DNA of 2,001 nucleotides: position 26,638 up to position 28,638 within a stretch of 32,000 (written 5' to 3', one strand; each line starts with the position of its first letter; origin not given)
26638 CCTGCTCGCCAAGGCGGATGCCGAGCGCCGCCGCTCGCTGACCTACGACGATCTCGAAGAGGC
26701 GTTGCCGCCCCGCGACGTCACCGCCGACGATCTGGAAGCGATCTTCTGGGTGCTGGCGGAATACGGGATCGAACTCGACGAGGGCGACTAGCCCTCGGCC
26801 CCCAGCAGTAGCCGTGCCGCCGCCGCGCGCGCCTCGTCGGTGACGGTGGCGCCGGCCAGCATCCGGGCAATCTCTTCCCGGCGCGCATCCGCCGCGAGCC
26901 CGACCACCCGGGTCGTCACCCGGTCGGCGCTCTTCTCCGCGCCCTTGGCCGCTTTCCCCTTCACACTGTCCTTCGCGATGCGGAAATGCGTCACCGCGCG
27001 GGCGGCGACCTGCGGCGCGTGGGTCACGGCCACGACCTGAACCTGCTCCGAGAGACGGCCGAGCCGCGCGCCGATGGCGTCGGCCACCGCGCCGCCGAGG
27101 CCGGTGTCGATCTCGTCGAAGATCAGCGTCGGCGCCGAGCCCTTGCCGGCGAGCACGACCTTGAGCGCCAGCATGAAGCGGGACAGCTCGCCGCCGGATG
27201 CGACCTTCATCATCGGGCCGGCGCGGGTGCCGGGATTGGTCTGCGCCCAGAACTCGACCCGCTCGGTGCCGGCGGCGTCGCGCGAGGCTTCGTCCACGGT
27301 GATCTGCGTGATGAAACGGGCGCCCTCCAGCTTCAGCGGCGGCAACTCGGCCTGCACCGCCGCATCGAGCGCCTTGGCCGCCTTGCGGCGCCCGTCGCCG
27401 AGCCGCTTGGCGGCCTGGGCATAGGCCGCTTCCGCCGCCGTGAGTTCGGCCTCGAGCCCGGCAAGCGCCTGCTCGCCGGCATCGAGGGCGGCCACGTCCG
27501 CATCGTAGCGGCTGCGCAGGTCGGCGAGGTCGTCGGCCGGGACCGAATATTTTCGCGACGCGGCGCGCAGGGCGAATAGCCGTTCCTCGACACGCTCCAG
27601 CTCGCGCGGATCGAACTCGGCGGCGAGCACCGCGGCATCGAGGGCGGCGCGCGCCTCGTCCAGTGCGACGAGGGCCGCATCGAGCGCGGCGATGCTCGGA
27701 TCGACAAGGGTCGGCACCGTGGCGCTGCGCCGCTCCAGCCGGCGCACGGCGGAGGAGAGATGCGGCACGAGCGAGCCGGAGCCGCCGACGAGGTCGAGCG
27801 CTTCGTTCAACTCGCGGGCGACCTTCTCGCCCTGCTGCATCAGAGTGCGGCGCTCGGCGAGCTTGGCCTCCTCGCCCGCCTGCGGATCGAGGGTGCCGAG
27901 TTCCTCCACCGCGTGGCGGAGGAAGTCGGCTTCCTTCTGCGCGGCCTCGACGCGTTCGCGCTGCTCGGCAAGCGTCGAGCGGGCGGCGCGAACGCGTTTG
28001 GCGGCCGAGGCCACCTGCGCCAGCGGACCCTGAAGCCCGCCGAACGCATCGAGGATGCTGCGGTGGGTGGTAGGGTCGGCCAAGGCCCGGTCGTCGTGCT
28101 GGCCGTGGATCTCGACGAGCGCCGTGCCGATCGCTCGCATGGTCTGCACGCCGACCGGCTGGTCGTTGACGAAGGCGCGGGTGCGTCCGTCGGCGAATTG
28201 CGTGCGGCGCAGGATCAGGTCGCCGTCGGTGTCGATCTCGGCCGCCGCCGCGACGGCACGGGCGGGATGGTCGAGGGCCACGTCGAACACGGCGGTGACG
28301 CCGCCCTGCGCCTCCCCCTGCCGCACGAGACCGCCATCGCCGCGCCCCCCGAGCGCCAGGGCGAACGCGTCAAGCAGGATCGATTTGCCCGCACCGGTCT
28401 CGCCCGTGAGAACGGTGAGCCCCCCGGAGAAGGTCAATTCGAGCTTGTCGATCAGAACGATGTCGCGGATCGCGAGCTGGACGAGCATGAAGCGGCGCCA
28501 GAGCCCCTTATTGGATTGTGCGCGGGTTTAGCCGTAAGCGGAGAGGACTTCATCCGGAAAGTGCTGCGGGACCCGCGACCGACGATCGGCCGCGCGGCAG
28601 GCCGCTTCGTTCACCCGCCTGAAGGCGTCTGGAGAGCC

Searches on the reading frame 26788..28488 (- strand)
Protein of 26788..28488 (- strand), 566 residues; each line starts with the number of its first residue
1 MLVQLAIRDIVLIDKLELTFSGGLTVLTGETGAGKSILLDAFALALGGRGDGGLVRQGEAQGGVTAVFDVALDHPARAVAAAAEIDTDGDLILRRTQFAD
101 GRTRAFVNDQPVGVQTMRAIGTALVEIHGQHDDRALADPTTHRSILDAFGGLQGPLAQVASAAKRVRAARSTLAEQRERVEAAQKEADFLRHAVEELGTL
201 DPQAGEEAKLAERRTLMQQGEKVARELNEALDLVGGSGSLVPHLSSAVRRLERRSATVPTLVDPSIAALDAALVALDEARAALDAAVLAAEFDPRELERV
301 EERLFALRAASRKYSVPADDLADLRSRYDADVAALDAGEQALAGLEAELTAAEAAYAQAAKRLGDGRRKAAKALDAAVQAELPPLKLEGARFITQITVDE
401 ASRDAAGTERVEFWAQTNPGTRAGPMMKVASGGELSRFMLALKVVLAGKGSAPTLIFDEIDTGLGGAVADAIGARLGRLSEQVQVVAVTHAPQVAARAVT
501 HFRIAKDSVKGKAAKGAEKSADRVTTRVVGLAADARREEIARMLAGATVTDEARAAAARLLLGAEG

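Call 81: search_protein_families(library=pfam, proteins=[window:26788-28488:-], max_evalue=0.001)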
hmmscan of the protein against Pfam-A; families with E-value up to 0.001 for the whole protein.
window:26788-28488:- (566 aa): 5 families
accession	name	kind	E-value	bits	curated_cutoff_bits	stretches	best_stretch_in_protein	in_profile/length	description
PF02463.25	SMC_N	-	8.4e-14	52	40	1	14-506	16-213/220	RecF/RecN/SMC N terminal domain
PF13476.12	AAA_23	-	7.1e-11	43.5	27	1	5-53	2-50/201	AAA domain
PF13304.12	AAA_21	-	4.7e-07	30.6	27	0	24-50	1-30/304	AAA domain, putative AbiEii toxin, Type IV TA system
PF13555.12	AAA_29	-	4.2e-05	23.6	27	1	18-46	17-46/61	P-loop containing region of AAA domain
PF13401.12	AAA_22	-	0.00081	20.1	27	0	21-46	4-29/130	AAA domain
